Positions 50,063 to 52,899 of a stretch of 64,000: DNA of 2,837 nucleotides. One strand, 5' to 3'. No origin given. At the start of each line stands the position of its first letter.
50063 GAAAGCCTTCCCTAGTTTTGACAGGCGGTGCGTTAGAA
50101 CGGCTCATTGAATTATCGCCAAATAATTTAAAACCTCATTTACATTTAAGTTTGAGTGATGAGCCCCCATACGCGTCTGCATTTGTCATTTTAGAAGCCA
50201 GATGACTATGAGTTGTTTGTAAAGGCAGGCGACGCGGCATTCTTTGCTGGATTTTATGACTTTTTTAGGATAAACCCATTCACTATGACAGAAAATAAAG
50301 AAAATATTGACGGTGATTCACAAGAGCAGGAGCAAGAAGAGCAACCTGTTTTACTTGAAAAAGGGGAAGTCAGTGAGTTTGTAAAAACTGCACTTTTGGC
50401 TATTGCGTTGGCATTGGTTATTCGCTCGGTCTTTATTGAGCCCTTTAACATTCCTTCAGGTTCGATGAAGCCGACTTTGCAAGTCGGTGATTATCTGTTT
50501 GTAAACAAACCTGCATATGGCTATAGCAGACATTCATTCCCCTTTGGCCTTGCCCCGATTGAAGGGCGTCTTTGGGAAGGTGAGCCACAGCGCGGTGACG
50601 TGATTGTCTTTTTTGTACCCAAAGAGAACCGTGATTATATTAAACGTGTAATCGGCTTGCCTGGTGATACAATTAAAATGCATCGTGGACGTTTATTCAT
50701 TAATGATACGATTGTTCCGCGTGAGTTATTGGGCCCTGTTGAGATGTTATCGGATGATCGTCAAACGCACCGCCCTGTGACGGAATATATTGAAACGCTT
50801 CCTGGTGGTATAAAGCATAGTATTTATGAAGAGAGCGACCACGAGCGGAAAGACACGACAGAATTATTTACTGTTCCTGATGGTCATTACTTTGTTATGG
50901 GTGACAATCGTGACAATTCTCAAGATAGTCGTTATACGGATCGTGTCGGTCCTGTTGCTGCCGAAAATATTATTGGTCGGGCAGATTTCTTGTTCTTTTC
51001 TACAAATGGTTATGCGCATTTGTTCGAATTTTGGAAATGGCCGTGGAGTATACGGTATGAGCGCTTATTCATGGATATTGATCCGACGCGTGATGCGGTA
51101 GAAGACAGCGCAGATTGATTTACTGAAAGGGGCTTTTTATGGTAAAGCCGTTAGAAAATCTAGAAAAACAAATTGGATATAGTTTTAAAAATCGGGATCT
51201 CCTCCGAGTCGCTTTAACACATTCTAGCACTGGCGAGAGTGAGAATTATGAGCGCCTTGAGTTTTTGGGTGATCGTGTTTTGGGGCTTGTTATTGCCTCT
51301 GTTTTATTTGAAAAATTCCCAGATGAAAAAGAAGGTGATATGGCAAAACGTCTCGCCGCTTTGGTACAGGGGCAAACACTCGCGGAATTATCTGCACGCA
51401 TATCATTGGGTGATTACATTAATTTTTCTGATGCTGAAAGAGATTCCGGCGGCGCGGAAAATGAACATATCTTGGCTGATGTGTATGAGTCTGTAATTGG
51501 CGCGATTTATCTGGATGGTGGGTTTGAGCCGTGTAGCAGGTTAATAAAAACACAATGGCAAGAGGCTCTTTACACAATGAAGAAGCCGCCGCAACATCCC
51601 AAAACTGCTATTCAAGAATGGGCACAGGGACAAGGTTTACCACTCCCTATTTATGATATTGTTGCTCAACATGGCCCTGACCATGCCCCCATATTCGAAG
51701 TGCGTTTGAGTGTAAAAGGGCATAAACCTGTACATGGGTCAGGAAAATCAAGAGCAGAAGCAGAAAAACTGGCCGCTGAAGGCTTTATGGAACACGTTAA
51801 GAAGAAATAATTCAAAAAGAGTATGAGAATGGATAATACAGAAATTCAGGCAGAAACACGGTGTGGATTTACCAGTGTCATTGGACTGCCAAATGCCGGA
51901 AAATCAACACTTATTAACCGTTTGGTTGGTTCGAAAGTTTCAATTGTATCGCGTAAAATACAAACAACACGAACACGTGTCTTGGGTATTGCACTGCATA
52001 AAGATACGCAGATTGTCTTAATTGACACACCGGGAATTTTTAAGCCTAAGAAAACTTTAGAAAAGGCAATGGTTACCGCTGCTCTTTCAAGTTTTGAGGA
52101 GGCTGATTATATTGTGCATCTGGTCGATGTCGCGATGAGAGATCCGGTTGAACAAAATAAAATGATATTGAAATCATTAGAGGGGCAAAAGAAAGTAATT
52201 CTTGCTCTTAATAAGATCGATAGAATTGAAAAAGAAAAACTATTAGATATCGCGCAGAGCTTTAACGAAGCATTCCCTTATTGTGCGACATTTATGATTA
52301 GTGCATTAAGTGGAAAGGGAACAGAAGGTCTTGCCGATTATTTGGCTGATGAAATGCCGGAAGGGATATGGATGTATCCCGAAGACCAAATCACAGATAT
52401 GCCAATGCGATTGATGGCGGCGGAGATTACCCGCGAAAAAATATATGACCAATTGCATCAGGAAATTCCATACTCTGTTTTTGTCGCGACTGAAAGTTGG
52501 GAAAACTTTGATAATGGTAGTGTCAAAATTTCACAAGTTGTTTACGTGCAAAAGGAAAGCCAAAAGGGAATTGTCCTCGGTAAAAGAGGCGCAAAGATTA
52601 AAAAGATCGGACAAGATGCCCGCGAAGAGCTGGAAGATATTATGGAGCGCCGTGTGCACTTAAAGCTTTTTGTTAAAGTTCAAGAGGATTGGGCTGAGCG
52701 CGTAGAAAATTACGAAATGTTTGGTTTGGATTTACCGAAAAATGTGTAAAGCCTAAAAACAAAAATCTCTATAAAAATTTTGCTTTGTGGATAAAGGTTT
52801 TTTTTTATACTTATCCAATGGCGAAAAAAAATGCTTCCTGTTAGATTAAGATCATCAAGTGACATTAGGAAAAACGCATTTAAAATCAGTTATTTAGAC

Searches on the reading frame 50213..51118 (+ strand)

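Call 16: search_protein_families(library=pfam, proteins=[window:50213-51118:+], max_evalue=0.001)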
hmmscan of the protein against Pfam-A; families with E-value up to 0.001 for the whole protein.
window:50213-51118:+ (301 aa): 1 family
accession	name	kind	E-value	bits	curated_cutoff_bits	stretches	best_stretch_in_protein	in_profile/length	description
PF10502.14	Peptidase_S26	-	1.5e-51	175.1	22.9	1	55-261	3-167/168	Signal peptidase, peptidase S26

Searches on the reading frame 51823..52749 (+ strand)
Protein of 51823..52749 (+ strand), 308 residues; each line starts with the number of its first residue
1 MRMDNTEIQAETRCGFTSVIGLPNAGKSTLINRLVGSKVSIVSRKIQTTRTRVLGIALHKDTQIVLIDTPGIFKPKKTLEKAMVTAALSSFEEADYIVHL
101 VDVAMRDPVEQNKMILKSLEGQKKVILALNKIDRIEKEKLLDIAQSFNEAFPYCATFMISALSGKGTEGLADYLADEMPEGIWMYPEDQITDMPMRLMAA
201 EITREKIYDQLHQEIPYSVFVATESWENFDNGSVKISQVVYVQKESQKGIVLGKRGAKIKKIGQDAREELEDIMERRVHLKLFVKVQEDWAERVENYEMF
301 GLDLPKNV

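Call 16: search_protein_families(library=pfam, proteins=[window:51823-52749:+], max_evalue=0.001)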
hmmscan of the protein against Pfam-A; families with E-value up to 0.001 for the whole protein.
window:51823-52749:+ (308 aa): 11 families
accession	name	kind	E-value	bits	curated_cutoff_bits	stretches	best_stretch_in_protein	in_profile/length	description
PF01926.29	MMR_HSR1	-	9.9e-26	90.5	21.9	1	18-131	3-113/113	50S ribosome-binding GTPase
PF07650.23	KH_2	-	3.2e-19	69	22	1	214-291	1-78/78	KH domain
PF02421.24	FeoB_N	-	1.7e-16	60.6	27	1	19-171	5-153/156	Ferrous iron transport protein B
PF00009.33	GTP_EFTU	-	6.6e-11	42.6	26.5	1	49-179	62-187/188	Elongation factor Tu GTP binding domain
PF03193.22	RsgA_GTPase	-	9.6e-10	39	30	1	7-73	99-169/174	RsgA GTPase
PF00350.29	Dynamin_N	-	1.6e-08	35.2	27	1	19-53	3-37/168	Dynamin family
PF10662.15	PduV-EutP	-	1.2e-06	28.8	21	1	19-175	6-142/143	Ethanolamine utilisation - propanediol utilisation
PF04548.22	AIG1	-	1.8e-06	27.8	27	1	19-118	5-106/212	AIG1 family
PF02492.25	cobW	-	2.8e-05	24.2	20.7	1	60-143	82-164/180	CobW/HypB/UreG, nucleotide-binding domain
PF00025.27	Arf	-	0.00018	21.5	22.3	1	19-149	19-142/174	ADP-ribosylation factor family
PF16897.10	MMR_HSR1_Xtn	-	0.00026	21.4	35.2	0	95-175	26-101/106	C-terminal region of MMR_HSR1 domain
